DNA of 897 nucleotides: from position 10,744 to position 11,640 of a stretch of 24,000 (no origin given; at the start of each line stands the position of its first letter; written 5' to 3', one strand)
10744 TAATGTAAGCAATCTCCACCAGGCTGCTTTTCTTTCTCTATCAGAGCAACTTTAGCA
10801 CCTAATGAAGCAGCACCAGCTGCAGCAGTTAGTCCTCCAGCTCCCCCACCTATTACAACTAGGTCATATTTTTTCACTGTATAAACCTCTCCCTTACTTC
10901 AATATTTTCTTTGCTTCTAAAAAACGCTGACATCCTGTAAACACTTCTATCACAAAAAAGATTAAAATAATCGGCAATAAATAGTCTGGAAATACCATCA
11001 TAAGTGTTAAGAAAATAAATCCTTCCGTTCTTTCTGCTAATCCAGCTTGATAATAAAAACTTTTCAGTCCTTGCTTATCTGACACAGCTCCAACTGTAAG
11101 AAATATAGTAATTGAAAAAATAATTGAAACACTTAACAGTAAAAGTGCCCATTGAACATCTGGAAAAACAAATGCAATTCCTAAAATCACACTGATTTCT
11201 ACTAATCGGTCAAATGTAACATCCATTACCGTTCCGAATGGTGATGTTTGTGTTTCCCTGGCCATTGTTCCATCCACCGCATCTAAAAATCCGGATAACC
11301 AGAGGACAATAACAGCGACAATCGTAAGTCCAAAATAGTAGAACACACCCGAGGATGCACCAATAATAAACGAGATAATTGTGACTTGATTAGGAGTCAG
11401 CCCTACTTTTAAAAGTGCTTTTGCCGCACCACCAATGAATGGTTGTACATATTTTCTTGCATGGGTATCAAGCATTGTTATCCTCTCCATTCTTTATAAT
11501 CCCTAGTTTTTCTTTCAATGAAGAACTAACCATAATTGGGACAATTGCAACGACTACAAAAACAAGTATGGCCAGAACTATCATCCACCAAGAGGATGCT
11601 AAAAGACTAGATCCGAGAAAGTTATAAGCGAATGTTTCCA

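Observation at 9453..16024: Seven-gene translationally coupled operon: YnjB-type ABC importer + TVP38/DedA-like + CDP-alcohol phosphatidyltransferase + flavoprotein disulfide reductase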

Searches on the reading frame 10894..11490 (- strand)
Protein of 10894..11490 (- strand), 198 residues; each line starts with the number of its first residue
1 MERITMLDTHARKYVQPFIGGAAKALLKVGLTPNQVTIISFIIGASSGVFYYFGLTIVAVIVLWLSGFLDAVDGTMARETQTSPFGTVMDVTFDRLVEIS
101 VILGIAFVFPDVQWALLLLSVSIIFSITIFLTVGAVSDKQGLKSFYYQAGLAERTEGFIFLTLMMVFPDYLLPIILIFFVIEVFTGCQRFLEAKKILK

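Call 5: search_protein_families(library=pfam, proteins=[window:10894-11490:-])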
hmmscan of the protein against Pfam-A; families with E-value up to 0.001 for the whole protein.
window:10894-11490:- (198 aa): 1 family
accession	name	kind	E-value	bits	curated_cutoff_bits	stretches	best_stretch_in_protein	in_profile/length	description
PF01066.26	CDP-OH_P_transf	-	1.1e-11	45.7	22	1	32-169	3-137/152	CDP-alcohol phosphatidyltransferase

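Call 6: search_protein_families(library=ncbifam, proteins=[window:10894-11490:-])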
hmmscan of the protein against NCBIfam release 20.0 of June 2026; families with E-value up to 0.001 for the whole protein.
window:10894-11490:- (198 aa): 5 families
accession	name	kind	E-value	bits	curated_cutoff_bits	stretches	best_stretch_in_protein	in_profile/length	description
NF040950.1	archin_ph_syn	equivalog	2.6e-30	105.7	180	1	11-195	4-189/191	archaetidylinositol phosphate synthase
NF045883.1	PIPSynth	equivalog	4.7e-20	72.1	170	1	10-192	2-191/197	phosphatidylinositol phosphate synthase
NF041135.1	IPPtranDIPPsyn_Thcocales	equivalog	1e-13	51.1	580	1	28-185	247-405/419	bifunctional L-myo-inositol-1-phosphate cytidylyltransferase/CDP-L-myo-inositol myo-inositolphosphotransferase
NF052561.1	PIPSynBT1523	equivalog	1.5e-08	34.6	350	1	13-171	11-174/232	hypothetical protein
NF053678.1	ClpnSynClsA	equivalog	3.1e-06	27.5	240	1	55-127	25-103/180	cardiolipin synthase ClsA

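Call 11: find_homologous_proteins(query=window:10894-11490:-, max_evalue=0.00001)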
Query window:10894-11490:- (198 aa): 2241 proteins with E <= 0.00001 among 2689 candidates; the best 120 are listed.
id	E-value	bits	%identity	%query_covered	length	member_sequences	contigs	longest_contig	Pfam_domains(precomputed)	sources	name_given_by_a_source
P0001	6.4e-116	403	100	97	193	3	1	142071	PF01066.27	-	-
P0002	2.3e-99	349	85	97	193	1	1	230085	PF01066.27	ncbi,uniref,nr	ncbi:CDP-alcohol phosphatidyltransferase family protein [Bacillus pinisoli]|uniref:CDP-alcohol phosp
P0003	4.0e-99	348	84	97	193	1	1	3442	PF01066.27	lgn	-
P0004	1.0e-90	321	77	97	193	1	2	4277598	PF01066.27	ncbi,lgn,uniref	ncbi:CDP-alcohol phosphatidyltransferase family protein [Sutcliffiella horikoshii]|uniref:CDP-alcoho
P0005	8.1e-90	318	76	97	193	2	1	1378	PF01066.27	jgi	jgi:phosphatidylglycerophosphate synthase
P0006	9.7e-90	318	76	97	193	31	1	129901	PF01066.27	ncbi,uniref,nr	ncbi:CDP-alcohol phosphatidyltransferase [Bacillus sp. LL01]|uniref:CDP-alcohol phosphatidyltransfer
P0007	1.1e-89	317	76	97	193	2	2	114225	PF01066.27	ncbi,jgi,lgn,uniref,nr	ncbi:MAG: CDP-alcohol phosphatidyltransferase family protein [Bacillota bacterium]|jgi:phosphatidylg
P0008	1.2e-89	317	77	97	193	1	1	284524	PF01066.27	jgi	jgi:archaetidylinositol phosphate synthase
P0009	6.4e-89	315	77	97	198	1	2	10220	PF01066.27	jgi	jgi:archaetidylinositol phosphate synthase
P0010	1.2e-87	311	75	97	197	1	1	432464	PF01066.27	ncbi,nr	ncbi:CDP-alcohol phosphatidyltransferase family protein [Bacillus timonensis]|nr:CDP-alcohol phospha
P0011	3.3e-87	309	76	97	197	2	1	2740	PF01066.27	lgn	-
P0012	4.9e-87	309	77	97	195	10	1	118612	PF01066.27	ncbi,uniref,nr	ncbi:CDP-alcohol phosphatidyltransferase family protein [Bacillus tianshenii]|uniref:CDP-alcohol pho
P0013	9.4e-87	308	75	97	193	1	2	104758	PF01066.27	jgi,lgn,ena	-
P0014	1.9e-85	304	75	97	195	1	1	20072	PF01066.27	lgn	-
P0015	4.4e-85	302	75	97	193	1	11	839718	PF01066.27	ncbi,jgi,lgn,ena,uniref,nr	ncbi:CDP-alcohol phosphatidyltransferase family protein [Bacillus kexueae]|uniref:CDP-alcohol phosph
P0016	5.8e-85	302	75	97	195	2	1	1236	PF01066.27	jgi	-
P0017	7.7e-85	302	73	97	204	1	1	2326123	PF01066.27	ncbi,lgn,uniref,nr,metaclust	ncbi:CDP-alcohol phosphatidyltransferase family protein [Alteribacter aurantiacus]|uniref:CDP-alcoho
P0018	1.2e-84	301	72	97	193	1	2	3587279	PF01066.27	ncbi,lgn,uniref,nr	ncbi:CDP-alcohol phosphatidyltransferase family protein [Geobacillus kaustophilus]|uniref:CDP-alcoho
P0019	1.2e-84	301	72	97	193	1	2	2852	PF01066.27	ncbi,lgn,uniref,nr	ncbi:phosphatidylglycerophosphate synthase [Anoxybacillus voinovskiensis]|uniref:Phosphatidylglycero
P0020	4.7e-84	299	71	97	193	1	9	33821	PF01066.27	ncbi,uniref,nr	ncbi:CDP-alcohol phosphatidyltransferase family protein [Anoxybacillus sp. LAT_35]|uniref:CDP-alcoho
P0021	6.4e-84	299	74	97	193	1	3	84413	PF01066.27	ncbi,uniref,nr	ncbi:CDP-alcohol phosphatidyltransferase [Bacillus coahuilensis m2-6]|uniref:CDP-alcohol phosphatidy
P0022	8.7e-84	298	76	97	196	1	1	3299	PF01066.27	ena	-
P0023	9.2e-84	298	72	97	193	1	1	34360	PF01066.27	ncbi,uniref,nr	ncbi:Inner membrane protein YnjF [Anoxybacillus thermarum]|uniref:Inner membrane protein YnjF n=1 Ta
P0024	9.8e-84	298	72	97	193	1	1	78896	PF01066.27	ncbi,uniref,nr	ncbi:CDP-alcohol phosphatidyltransferase family protein [Rossellomorea aquimaris]|uniref:CDP-alcohol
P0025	1.5e-83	297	75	97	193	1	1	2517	PF01066.27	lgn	-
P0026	1.7e-83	297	72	97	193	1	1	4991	PF01066.27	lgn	-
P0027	1.7e-83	297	71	97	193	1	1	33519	PF01066.27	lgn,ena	-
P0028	1.9e-83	297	72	97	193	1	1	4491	PF01066.27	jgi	jgi:archaetidylinositol phosphate synthase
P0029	2.0e-83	297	72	97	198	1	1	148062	PF01066.27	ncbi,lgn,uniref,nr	ncbi:CDP-alcohol phosphatidyltransferase family protein [Salsuginibacillus kocurii]|uniref:CDP-alcoh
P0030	2.1e-83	297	71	97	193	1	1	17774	PF01066.27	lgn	-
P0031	2.2e-83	297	70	97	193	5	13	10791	PF01066.27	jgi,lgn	jgi:archaetidylinositol phosphate synthase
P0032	2.2e-83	297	72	97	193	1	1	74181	PF01066.27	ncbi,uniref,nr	ncbi:CDP-alcohol phosphatidyltransferase [Bacillus sp. AFS015802]|uniref:CDP-alcohol phosphatidyltra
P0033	2.3e-83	297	71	97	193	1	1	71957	PF01066.27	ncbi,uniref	ncbi:CDP-alcohol phosphatidyltransferase family protein [Rossellomorea sp. NPDC071047]|uniref:CDP-al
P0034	2.5e-83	297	75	97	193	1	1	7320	PF01066.27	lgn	-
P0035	2.6e-83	297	72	97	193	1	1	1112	PF01066.27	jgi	jgi:archaetidylinositol phosphate synthase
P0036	2.7e-83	297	71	97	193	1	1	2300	PF01066.27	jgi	jgi:archaetidylinositol phosphate synthase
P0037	3.7e-83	296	71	97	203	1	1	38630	PF01066.27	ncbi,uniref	ncbi:CDP-alcohol phosphatidyltransferase family protein [Bacillus spongiae]|uniref:CDP-alcohol phosp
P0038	3.7e-83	296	71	97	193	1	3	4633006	PF01066.27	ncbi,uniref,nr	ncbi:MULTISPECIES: CDP-alcohol phosphatidyltransferase family protein [unclassified Rossellomorea]|u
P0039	6.0e-83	295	71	97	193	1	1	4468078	PF01066.27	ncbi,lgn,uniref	ncbi:CDP-alcohol phosphatidyltransferase family protein [Rossellomorea sp. FM04394]|uniref:CDP-alcoh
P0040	1.1e-82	295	70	97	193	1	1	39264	PF01066.27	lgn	-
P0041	1.2e-82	295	73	97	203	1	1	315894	PF01066.27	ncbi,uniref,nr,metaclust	ncbi:CDP-alcohol phosphatidyltransferase family protein [Shouchella shacheensis]|uniref:CDP-alcohol 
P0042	1.5e-82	294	73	97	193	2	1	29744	PF01066.27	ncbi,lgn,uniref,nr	ncbi:CDP-alcohol phosphatidyltransferase family protein [Pontibacillus yanchengensis]|uniref:CDP-alc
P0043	1.6e-82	294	74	97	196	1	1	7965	PF01066.27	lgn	-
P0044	1.7e-82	294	70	97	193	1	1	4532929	PF01066.27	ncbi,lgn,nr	ncbi:CDP-alcohol phosphatidyltransferase family protein [Rossellomorea aquimaris]|nr:CDP-alcohol pho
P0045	2.2e-82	294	70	97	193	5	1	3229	PF01066.27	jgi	jgi:archaetidylinositol phosphate synthase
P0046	2.7e-82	293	70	97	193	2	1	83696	PF01066.27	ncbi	ncbi:MAG: CDP-alcohol phosphatidyltransferase family protein [Bacillota bacterium]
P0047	2.9e-82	293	73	97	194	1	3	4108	PF01066.27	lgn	-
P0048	3.4e-82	293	70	97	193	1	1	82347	PF01066.27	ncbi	ncbi:MAG: CDP-alcohol phosphatidyltransferase family protein [Bacillota bacterium]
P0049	5.3e-82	292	70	97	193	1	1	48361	PF01066.27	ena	-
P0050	6.3e-82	292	70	97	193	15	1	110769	PF01066.27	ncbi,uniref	ncbi:CDP-alcohol phosphatidyltransferase family protein [Rossellomorea vietnamensis]|uniref:CDP-alco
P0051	7.3e-82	292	74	97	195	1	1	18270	PF01066.27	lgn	-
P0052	7.3e-82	292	74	97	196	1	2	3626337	PF01066.27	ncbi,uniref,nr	ncbi:CDP-alcohol phosphatidyltransferase [Salipaludibacillus neizhouensis]|uniref:CDP-alcohol phosph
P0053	8.1e-82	292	72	97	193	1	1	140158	PF01066.27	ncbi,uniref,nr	ncbi:CDP-alcohol phosphatidyltransferase family protein [Rossellomorea aquimaris]|uniref:CDP-alcohol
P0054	8.4e-82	292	70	97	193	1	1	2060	PF01066.27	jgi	jgi:archaetidylinositol phosphate synthase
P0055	9.8e-82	292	72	97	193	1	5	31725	PF01066.27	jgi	jgi:archaetidylinositol phosphate synthase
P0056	9.8e-82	292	72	97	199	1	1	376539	PF01066.27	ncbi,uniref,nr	ncbi:CDP-alcohol phosphatidyltransferase family protein [Bacillus sp. H-16]|uniref:CDP-alcohol phosp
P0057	1.1e-81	291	74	97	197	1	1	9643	PF01066.27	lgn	-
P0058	1.7e-81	291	71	97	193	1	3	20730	PF01066.27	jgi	jgi:archaetidylinositol phosphate synthase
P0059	2.3e-81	290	72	97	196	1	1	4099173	PF01066.27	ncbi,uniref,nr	ncbi:CDP-alcohol phosphatidyltransferase family protein [Cytobacillus spongiae]|uniref:CDP-alcohol p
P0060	2.4e-81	290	70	97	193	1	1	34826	PF01066.27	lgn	-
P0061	2.5e-81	290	71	97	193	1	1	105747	PF01066.27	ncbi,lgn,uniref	ncbi:CDP-alcohol phosphatidyltransferase family protein [Pontibacillus salicampi]|uniref:CDP-alcohol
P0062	3.1e-81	290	68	97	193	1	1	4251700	PF01066.27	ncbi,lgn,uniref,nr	ncbi:CDP-alcohol phosphatidyltransferase family protein [Bacillus sp. KH172YL63]|uniref:CDP-alcohol 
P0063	3.3e-81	290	71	97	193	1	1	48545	PF01066.27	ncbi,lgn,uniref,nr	ncbi:CDP-alcohol phosphatidyltransferase family protein [Rossellomorea arthrocnemi]|uniref:CDP-alcoh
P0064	3.9e-81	290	69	97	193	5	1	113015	PF01066.27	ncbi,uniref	ncbi:CDP-alcohol phosphatidyltransferase family protein [Rossellomorea sp. NRS-1567]|uniref:CDP-alco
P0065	5.1e-81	289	70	97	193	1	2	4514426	PF01066.27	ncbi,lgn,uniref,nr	ncbi:CDP-alcohol phosphatidyltransferase family protein [Bacillus sp. es.034]|uniref:CDP-alcohol pho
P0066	5.6e-81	289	73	97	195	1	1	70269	PF01066.27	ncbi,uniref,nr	ncbi:CDP-alcohol phosphatidyltransferase family protein [Bacillus sp. FJAT-47783]|uniref:CDP-alcohol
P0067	8.3e-81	289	69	97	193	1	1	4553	PF01066.27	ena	-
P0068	1.1e-80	288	70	97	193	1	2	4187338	PF01066.27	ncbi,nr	ncbi:CDP-alcohol phosphatidyltransferase family protein [Rossellomorea sp. AcN35-11]|nr:CDP-alcohol 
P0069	1.1e-80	288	70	97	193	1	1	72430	PF01066.27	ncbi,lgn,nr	ncbi:CDP-alcohol phosphatidyltransferase family protein [Bacillus sp. RO3]|nr:CDP-alcohol phosphatid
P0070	2.2e-80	287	69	97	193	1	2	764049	PF01066.27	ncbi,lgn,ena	-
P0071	2.4e-80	287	71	97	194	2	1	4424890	PF01066.27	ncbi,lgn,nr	ncbi:CDP-alcohol phosphatidyltransferase family protein [Bacillaceae bacterium IKA-2]|nr:CDP-alcohol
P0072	2.7e-80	287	69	97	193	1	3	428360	PF01066.27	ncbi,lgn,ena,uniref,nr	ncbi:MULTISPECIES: CDP-alcohol phosphatidyltransferase family protein [Bacillaceae]|uniref:CDP-alcoh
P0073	2.8e-80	287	70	97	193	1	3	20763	PF01066.27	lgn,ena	-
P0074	3.1e-80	287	72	97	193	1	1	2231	PF01066.27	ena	-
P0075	3.5e-80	286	68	97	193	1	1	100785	PF01066.27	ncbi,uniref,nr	ncbi:CDP-alcohol phosphatidyltransferase family protein [Bacillus sp. BHET2]|uniref:CDP-alcohol phos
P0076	3.8e-80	286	69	97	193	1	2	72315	PF01066.27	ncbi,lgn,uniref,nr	ncbi:CDP-alcohol phosphatidyltransferase family protein [Bacillus sp. NTK074B]|uniref:CDP-alcohol ph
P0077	3.9e-80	286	71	97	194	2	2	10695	PF01066.27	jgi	jgi:archaetidylinositol phosphate synthase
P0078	3.9e-80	286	70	97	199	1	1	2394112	PF01066.27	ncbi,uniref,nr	ncbi:CDP-alcohol phosphatidyltransferase family protein [Alteribacter keqinensis]|uniref:CDP-alcohol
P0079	4.3e-80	286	72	97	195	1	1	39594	PF01066.27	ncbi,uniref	ncbi:CDP-alcohol phosphatidyltransferase family protein [Alteribacillus sp. HJP-4]|uniref:CDP-alcoho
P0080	6.1e-80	286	72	97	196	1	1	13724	PF01066.27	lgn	-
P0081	9.6e-80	285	72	97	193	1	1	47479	PF01066.27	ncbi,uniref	ncbi:CDP-alcohol phosphatidyltransferase family protein [Bacillus sp. 2205SS5-2]|uniref:CDP-alcohol 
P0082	1.0e-79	285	68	97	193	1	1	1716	PF01066.27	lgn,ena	-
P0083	1.4e-79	285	70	97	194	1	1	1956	PF01066.27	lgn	-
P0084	1.6e-79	284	71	97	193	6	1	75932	PF01066.27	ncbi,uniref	ncbi:CDP-alcohol phosphatidyltransferase family protein [Pontibacillus salipaludis]|uniref:CDP-alcoh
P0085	1.8e-79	284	68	97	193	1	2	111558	PF01066.27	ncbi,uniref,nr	ncbi:CDP-alcohol phosphatidyltransferase family protein [Rossellomorea aquimaris]|uniref:CDP-alcohol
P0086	2.7e-79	284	69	97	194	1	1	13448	PF01066.27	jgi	jgi:archaetidylinositol phosphate synthase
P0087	3.0e-79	283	68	97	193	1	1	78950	PF01066.27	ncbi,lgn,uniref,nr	ncbi:phosphatidylglycerophosphate synthase [Salsuginibacillus halophilus]|uniref:Phosphatidylglycero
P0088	5.2e-79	283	71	97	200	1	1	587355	PF01066.27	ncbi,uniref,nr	ncbi:CDP-alcohol phosphatidyltransferase family protein [Alteribacter natronophilus]|uniref:CDP-alco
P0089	6.8e-79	282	71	97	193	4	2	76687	PF01066.27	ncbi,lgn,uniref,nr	ncbi:CDP-alcohol phosphatidyltransferase family protein [Pontibacillus marinus]|uniref:CDP-alcohol p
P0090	7.2e-79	282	70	97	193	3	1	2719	PF01066.27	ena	-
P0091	8.1e-79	282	69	97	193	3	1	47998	PF01066.27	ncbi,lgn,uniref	ncbi:CDP-alcohol phosphatidyltransferase family protein [Jeotgalibacillus proteolyticus]|uniref:CDP-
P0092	1.1e-78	282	70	97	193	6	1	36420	PF01066.27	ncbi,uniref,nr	ncbi:CDP-alcohol phosphatidyltransferase family protein [Jeotgalibacillus sp. R-1-5s-1]|uniref:CDP-a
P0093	1.5e-78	281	71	97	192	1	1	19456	PF01066.27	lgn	-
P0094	1.9e-78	281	69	97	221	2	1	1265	PF01066.27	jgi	jgi:archaetidylinositol phosphate synthase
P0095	2.1e-78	281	73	97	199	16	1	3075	PF01066.27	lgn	-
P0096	2.4e-78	280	68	97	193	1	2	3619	PF01066.27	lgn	-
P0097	2.7e-78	280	68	97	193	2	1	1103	PF01066.27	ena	-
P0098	2.8e-78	280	69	97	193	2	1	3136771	PF01066.27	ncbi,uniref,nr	ncbi:CDP-alcohol phosphatidyltransferase family protein [Mangrovibacillus cuniculi]|uniref:CDP-alcoh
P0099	3.2e-78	280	68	97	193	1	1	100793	PF01066.27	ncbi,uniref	ncbi:CDP-alcohol phosphatidyltransferase family protein [Halobacillus sp. K22]|uniref:CDP-alcohol ph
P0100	3.3e-78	280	69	97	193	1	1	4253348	PF01066.27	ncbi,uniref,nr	ncbi:CDP-alcohol phosphatidyltransferase family protein [Bacillus sp. FJAT-42376]|uniref:CDP-alcohol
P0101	4.1e-78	280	70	97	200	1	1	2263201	PF01066.27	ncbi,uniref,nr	ncbi:CDP-alcohol phosphatidyltransferase [Alteribacter lacisalsi]|uniref:CDP-alcohol phosphatidyltra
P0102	4.9e-78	279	68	97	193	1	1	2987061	PF01066.27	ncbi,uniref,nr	ncbi:CDP-alcohol phosphatidyltransferase family protein [Pseudalkalibacillus berkeleyi]|uniref:CDP-a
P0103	6.1e-78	279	69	97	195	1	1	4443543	PF01066.27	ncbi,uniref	ncbi:CDP-alcohol phosphatidyltransferase family protein [Bacillus salacetis]|uniref:CDP-alcohol phos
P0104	7.0e-78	279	71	97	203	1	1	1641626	PF01066.27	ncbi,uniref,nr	ncbi:CDP-alcohol phosphatidyltransferase family protein [Fictibacillus nanhaiensis]|uniref:CDP-alcoh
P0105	7.8e-78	279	68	97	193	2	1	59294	PF01066.27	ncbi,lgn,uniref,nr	ncbi:CDP-alcohol phosphatidyltransferase family protein [Jeotgalibacillus sp. S-D1]|uniref:CDP-alcoh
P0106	8.4e-78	279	69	97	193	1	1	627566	PF01066.27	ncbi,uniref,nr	ncbi:CDP-alcohol phosphatidyltransferase family protein [Jeotgalibacillus proteolyticus]|uniref:CDP-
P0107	1.1e-77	278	70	97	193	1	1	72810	PF01066.27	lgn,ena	-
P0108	1.2e-77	278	71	97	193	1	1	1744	PF01066.27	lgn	-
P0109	1.8e-77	278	67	97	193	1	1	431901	PF01066.27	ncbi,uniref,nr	ncbi:CDP-alcohol phosphatidyltransferase family protein [Cytobacillus sp. IB215665]|uniref:CDP-alcoh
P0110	2.4e-77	277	70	97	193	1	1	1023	PF01066.27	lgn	-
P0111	2.5e-77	277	69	97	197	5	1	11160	PF01066.27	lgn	-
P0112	2.8e-77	277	68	97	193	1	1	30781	PF01066.27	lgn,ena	-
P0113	3.2e-77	277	69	97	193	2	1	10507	PF01066.27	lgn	-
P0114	3.3e-77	277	69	97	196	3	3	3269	PF01066.27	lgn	-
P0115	4.1e-77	276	68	97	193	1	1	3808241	PF01066.27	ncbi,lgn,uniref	ncbi:CDP-alcohol phosphatidyltransferase family protein [Alkalihalobacillus sp. R86527]|uniref:CDP-a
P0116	4.2e-77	276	69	97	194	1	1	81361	PF01066.27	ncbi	-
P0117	5.1e-77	276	69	97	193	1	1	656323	PF01066.27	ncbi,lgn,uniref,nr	ncbi:CDP-alcohol phosphatidyltransferase family protein [Bacillus sp. NTK071]|uniref:CDP-alcohol pho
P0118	6.2e-77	276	69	97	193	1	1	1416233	PF01066.27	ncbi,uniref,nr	ncbi:CDP-alcohol phosphatidyltransferase family protein [Guptibacillus algicola]|uniref:CDP-alcohol 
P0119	6.4e-77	276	68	97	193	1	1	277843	PF01066.27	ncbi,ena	-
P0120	8.3e-77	275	66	97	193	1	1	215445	PF01066.27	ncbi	ncbi:CDP-alcohol phosphatidyltransferase family protein [Cytobacillus sp. Hm23]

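Call 14: search_solved_structures(query=window:10894-11490:-, max_evalue=0.01, show_alignments=2)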
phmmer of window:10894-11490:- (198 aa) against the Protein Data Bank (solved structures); distinct sequences matched with E-value up to 0.01: 5.
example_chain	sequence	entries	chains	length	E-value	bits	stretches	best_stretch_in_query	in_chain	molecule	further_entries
6h53_A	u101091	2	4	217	3.6e-10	43.5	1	22-161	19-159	CDP-diacylglycerol--inositol 3-phosphatidyltransferase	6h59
6h5a_A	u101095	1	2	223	3.9e-10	43.3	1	22-161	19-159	CDP-diacylglycerol--inositol 3-phosphatidyltransferase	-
6wm5_A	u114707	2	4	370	5e-09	39.7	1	22-163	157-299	AfCTD-Phosphatidylinositol-phosphate synthase (PIPS) fusion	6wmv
4mnd_A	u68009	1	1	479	7.4e-08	35.9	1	28-126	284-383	CTP L-myo-inositol-1-phosphate cytidylyltransferase/CDP-L-myo-inositol myo-inositolphospho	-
4o6m_A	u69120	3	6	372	7e-06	29.5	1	24-119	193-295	AF2299, a CDP-alcohol phosphotransferase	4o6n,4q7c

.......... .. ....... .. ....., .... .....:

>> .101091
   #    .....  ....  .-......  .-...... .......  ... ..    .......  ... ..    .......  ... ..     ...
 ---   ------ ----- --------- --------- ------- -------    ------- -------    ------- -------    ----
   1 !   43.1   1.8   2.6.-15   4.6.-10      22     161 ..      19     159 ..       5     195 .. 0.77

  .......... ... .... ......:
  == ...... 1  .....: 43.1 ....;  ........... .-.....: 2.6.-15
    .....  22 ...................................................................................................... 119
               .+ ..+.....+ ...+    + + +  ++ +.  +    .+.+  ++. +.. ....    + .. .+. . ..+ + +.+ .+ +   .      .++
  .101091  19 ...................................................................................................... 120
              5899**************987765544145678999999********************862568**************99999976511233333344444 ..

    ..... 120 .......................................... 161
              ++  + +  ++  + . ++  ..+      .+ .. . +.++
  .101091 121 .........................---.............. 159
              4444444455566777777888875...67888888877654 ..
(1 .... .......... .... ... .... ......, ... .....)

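Call 17: find_related_loci(query=A1, collection=genome_contigs, flank=10000)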
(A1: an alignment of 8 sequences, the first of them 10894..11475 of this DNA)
Query A1 (193 aa) in genome_contigs; peptide patterns used: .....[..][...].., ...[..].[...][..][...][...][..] (x = any residue, [..] = any of these).
599 stretches matched a pattern (row limit reached: there are more); 550 encode a relative of the query (tblastn E <= 1e-3); the best 80 are kept; 80 distinct loci.
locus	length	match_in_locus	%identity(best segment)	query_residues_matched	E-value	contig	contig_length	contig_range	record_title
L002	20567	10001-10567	86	1-189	3e-105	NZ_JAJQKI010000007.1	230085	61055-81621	Bacillus pinisoli strain GXH0341 7, whole genome shotgun sequence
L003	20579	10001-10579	77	1-193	3e-98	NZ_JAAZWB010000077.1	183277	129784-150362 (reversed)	Bacillus sp. RO1 77, whole genome shotgun sequence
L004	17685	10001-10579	77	1-193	3e-98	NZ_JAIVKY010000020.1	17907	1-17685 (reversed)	Sutcliffiella horikoshii strain KcN35-3 KcN35-3_ctg020, whole genome shotgun sequence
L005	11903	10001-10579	76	1-193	4e-98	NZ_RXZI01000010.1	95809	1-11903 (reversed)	Sutcliffiella horikoshii strain biET1 yangfan_BH_50010, whole genome shotgun sequence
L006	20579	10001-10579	76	1-193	7e-98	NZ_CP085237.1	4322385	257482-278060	Sutcliffiella horikoshii strain ADH2-198 chromosome, complete genome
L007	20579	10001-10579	76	1-193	2e-97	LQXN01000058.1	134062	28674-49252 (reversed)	Sutcliffiella horikoshii DSM 8719 Cont93, whole genome shotgun sequence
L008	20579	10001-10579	75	1-193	1e-96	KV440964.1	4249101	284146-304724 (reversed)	Bacillus horikoshii strain FJAT-14233 genomic scaffold Scaffold1, whole genome shotgun sequence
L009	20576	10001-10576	77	1-192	4e-96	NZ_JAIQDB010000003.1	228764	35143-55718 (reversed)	Sutcliffiella deserti strain DG-18 Scaffold4, whole genome shotgun sequence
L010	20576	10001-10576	76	1-192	4e-95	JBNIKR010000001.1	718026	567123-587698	Sutcliffiella halmapala strain 445 NODE_1_length_718026_cov_24.440551, whole genome shotgun sequence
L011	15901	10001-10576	76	1-192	4e-95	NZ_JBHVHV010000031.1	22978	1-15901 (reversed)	Sutcliffiella sp. NPDC057660 NPDC057660_T25_A8.ctg-0031, whole genome shotgun sequence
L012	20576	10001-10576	77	1-192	3e-95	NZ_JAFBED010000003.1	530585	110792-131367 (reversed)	Sutcliffiella tianshenii strain DSM 25879 Ga0454044_03, whole genome shotgun sequence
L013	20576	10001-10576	74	1-192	6e-94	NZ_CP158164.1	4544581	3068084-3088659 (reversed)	Bacillus sp. CSS-39 chromosome, complete genome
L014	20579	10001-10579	73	1-193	4e-93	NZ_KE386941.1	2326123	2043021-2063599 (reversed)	Alteribacter aurantiacus DSM 18675 G476DRAFT_scaffold00001.1, whole genome shotgun sequence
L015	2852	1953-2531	72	1-193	1e-94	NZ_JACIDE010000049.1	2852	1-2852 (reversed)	Anoxybacteroides voinovskiense strain DSM 17075 Ga0373221_49, whole genome shotgun sequence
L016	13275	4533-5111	70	1-193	7e-92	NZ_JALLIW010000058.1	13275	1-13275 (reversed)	Anoxybacillus kestanbolensis strain NCIMB 13971 A.kestanbolensis_contig_58, whole genome shotgun sequence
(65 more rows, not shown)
